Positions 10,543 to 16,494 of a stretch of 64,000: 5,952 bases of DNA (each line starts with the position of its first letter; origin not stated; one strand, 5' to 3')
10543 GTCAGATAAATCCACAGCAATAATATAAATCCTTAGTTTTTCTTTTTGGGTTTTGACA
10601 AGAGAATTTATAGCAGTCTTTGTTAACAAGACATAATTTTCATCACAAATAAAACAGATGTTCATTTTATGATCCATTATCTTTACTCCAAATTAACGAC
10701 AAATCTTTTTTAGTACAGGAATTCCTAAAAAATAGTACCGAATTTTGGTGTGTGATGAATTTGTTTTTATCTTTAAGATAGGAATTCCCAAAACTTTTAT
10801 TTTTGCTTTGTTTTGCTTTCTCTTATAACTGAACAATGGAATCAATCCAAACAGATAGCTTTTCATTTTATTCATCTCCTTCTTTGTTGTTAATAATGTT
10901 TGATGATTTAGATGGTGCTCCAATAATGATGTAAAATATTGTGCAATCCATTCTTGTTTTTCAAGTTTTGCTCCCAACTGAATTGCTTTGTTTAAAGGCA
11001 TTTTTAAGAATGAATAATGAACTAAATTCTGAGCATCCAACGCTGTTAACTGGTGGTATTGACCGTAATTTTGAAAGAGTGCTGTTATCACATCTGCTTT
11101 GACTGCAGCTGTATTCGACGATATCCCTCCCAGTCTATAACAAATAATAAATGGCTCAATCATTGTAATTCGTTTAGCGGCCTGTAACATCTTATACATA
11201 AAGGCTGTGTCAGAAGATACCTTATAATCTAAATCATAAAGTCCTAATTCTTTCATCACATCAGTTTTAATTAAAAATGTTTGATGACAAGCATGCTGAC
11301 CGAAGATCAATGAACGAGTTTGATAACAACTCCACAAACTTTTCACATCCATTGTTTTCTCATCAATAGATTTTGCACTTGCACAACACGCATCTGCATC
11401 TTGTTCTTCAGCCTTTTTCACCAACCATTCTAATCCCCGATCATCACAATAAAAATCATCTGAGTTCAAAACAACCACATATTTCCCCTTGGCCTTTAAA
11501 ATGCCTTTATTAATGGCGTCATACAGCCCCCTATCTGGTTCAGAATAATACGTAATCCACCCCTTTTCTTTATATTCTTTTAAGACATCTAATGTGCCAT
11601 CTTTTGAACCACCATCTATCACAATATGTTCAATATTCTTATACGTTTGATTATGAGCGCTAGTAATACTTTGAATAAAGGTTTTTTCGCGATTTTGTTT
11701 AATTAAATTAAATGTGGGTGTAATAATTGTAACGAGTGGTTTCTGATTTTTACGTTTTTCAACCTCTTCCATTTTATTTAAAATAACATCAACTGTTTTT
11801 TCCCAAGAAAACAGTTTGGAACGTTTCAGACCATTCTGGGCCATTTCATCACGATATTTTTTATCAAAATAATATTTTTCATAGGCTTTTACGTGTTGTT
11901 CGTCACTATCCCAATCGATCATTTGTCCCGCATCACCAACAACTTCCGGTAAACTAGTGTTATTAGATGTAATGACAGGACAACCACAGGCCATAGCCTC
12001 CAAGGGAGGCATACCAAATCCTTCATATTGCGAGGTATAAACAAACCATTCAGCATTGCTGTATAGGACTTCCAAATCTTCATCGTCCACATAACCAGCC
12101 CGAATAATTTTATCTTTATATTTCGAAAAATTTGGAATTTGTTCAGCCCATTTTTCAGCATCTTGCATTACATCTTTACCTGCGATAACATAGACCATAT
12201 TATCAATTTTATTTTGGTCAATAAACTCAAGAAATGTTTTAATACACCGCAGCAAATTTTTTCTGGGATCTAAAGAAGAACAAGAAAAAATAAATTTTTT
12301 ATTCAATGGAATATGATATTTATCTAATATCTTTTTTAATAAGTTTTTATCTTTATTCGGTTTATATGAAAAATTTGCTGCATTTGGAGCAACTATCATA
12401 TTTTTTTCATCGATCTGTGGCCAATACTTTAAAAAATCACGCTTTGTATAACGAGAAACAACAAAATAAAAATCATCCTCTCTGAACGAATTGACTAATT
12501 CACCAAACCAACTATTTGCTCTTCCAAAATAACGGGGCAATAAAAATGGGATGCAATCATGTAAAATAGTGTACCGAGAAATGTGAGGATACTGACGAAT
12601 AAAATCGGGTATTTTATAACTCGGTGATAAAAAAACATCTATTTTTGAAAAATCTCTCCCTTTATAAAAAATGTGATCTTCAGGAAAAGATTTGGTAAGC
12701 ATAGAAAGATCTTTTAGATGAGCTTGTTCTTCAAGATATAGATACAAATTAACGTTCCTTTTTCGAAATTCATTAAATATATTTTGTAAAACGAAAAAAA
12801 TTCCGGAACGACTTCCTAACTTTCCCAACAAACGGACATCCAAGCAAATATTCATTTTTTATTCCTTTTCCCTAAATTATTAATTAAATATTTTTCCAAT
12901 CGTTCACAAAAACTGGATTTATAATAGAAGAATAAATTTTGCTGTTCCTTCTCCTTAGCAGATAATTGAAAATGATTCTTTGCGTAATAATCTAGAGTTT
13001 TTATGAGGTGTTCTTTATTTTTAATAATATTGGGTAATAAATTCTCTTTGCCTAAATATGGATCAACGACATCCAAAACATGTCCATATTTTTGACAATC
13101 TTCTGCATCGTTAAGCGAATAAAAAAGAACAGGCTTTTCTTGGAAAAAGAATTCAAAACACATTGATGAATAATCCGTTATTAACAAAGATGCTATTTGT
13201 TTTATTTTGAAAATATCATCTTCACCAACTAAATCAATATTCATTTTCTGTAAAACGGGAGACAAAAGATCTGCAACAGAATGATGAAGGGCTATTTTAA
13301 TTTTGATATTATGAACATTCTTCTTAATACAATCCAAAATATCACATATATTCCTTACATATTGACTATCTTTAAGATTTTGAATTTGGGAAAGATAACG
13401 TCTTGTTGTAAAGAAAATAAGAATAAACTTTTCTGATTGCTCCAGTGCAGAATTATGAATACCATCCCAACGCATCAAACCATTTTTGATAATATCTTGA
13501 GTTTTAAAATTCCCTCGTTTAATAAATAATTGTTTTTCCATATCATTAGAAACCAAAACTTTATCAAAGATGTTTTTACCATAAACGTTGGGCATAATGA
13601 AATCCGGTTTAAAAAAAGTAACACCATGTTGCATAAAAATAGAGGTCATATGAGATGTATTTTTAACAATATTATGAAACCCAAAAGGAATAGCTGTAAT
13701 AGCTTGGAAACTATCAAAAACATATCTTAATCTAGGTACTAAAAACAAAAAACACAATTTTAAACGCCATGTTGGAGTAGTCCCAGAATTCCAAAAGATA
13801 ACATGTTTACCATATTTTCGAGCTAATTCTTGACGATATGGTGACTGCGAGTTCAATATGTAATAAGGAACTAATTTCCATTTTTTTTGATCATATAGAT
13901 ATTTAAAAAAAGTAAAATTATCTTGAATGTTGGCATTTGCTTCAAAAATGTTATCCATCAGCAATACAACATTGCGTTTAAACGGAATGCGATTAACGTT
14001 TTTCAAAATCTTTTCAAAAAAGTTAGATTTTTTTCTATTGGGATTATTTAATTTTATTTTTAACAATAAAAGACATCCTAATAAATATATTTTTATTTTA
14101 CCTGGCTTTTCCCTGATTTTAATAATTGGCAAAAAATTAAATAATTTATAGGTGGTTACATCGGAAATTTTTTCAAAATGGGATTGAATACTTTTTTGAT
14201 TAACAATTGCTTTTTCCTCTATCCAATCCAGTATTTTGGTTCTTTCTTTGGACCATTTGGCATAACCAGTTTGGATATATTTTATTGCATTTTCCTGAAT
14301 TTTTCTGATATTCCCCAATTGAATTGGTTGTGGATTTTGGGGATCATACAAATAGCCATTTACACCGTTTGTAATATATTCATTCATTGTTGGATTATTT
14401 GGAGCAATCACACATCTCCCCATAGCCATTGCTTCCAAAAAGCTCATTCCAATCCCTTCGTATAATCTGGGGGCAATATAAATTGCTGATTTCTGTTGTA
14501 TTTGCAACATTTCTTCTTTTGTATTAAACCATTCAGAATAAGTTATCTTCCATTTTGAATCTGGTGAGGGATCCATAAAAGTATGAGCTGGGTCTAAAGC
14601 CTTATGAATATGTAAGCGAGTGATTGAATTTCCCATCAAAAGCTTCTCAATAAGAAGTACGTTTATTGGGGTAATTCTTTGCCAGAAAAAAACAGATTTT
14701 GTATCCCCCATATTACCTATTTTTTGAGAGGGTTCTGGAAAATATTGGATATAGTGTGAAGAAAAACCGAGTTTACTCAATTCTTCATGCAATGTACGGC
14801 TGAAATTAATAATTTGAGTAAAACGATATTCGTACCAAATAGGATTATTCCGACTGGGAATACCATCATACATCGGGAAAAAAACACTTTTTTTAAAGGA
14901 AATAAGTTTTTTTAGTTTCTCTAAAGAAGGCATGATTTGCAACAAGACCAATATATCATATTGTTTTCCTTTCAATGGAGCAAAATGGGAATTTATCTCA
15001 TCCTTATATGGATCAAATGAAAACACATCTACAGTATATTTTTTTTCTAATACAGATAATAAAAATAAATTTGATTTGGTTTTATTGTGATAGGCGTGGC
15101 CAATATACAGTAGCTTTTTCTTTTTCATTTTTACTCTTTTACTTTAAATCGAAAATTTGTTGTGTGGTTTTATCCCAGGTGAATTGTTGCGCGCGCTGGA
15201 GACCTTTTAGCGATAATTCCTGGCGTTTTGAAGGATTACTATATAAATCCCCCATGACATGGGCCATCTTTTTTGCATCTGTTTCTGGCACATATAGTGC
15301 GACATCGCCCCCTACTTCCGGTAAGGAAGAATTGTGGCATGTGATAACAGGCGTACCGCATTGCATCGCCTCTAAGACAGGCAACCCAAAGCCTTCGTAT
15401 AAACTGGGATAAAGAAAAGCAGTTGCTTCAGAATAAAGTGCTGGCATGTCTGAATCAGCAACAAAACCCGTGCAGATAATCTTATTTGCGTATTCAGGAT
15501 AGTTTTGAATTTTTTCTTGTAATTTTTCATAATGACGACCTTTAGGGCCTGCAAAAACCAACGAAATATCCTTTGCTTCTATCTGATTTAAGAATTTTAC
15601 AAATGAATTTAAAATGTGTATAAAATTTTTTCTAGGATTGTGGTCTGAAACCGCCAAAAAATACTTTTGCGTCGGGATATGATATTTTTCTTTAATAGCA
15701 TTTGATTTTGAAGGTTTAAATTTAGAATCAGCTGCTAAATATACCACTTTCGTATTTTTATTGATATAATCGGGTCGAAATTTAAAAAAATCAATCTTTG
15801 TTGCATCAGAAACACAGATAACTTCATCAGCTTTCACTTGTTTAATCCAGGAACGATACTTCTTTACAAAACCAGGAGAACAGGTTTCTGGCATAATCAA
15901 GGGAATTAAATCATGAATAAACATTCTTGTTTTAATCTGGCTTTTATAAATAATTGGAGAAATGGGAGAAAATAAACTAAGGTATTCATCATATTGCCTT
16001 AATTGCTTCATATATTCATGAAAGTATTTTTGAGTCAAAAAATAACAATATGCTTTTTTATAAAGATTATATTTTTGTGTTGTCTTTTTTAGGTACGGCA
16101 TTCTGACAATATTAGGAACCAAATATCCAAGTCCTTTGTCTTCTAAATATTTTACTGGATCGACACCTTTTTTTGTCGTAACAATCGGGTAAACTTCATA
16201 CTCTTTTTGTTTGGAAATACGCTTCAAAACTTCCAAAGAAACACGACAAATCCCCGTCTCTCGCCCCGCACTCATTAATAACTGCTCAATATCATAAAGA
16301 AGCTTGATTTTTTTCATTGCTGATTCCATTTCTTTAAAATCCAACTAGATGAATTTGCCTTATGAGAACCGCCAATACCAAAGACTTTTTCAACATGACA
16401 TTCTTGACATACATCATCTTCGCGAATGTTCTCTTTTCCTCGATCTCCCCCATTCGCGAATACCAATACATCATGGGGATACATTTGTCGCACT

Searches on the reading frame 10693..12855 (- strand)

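Call 61: search_protein_families(library=pfam, proteins=[window:10693-12855:-], max_evalue=0.00001)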
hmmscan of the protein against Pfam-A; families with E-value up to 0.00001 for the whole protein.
window:10693-12855:- (720 aa): 7 families
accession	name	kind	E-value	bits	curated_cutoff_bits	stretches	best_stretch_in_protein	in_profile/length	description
PF00534.26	Glycos_transf_1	-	5.2e-30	104.7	26.4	1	177-344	6-171/172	Glycosyl transferases group 1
PF00535.33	Glycos_transf_2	-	2.7e-26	92.9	23.3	1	376-503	1-124/168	Glycosyl transferase family 2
PF13692.12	Glyco_trans_1_4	-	1e-21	78.1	27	1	189-324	4-135/142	Glycosyl transferases group 1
PF10111.15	Glyco_tranf_2_2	-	1e-07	32.2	27.3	1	388-476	9-100/276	Glycosyltransferase like family 2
PF13524.12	Glyco_trans_1_2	-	1.7e-07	31.7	25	1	207-353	4-137/144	Glycosyl transferase-like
PF20706.3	GT4-conflict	-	1.9e-06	27.6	26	1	231-308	244-322/385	Family 4 Glycosyltransferase in conflict systems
PF13704.12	Glyco_tranf_2_4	-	8.5e-06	26.6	27.5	0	390-471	3-86/98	Glycosyl transferase family 2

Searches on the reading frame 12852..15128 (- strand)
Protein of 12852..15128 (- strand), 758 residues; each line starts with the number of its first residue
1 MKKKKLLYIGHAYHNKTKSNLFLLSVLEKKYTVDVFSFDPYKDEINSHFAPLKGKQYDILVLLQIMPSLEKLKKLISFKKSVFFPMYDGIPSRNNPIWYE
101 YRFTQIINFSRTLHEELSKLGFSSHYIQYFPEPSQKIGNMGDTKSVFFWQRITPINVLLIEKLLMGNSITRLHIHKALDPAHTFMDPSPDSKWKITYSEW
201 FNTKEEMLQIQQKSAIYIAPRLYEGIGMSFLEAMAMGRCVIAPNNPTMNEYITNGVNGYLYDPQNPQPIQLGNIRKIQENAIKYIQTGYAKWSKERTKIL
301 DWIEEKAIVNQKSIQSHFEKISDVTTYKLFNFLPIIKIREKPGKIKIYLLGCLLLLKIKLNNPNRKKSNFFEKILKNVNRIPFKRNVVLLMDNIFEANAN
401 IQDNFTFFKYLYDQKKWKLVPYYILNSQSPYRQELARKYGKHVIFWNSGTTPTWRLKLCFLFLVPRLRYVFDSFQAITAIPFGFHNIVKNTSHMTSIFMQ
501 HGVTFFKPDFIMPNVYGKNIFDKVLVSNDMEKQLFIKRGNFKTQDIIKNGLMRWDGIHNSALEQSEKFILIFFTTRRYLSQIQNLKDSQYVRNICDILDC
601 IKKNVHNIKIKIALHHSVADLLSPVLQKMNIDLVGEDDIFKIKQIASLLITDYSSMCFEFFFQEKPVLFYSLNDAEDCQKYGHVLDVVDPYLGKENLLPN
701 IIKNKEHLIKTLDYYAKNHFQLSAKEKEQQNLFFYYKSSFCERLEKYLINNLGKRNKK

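Call 61: search_protein_families(library=pfam, proteins=[window:12852-15128:-], max_evalue=0.00001)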
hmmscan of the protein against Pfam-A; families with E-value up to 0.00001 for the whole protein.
window:12852-15128:- (758 aa): 3 families
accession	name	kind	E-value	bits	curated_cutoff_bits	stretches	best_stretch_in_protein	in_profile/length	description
PF04464.20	Glyphos_transf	-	5.4e-16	58.9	22.1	1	517-737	131-353/367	CDP-Glycerol:Poly(glycerophosphate) glycerophosphotransferase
PF00534.26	Glycos_transf_1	-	2.5e-14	53.6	26.4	1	201-269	80-148/172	Glycosyl transferases group 1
PF13692.12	Glyco_trans_1_4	-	2.9e-13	50.7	27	1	205-267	68-130/142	Glycosyl transferases group 1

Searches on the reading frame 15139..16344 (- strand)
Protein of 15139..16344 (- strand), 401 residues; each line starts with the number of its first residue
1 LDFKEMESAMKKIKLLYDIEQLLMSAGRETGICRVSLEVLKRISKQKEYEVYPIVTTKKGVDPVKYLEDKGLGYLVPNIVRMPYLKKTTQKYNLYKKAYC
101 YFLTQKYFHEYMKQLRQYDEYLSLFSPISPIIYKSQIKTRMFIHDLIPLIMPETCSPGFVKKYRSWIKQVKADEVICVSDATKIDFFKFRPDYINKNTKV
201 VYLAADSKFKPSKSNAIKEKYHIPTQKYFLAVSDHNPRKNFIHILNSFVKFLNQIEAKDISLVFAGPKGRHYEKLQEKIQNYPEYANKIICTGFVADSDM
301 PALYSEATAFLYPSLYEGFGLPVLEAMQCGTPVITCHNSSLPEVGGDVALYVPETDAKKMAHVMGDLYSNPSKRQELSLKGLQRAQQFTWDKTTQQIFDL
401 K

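Call 61: search_protein_families(library=pfam, proteins=[window:15139-16344:-], max_evalue=0.00001)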
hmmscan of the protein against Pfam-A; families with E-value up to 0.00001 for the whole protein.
window:15139-16344:- (401 aa): 4 families
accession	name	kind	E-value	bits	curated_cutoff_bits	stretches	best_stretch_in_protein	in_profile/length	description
PF00534.26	Glycos_transf_1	-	9.5e-29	100.6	26.4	1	216-378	4-166/172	Glycosyl transferases group 1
PF13692.12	Glyco_trans_1_4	-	2.1e-24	86.8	27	1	227-370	2-142/142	Glycosyl transferases group 1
PF20706.3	GT4-conflict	-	7.5e-10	38.8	26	1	248-343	221-318/385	Family 4 Glycosyltransferase in conflict systems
PF13524.12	Glyco_trans_1_2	-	2.2e-09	37.9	25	1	251-398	5-143/144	Glycosyl transferase-like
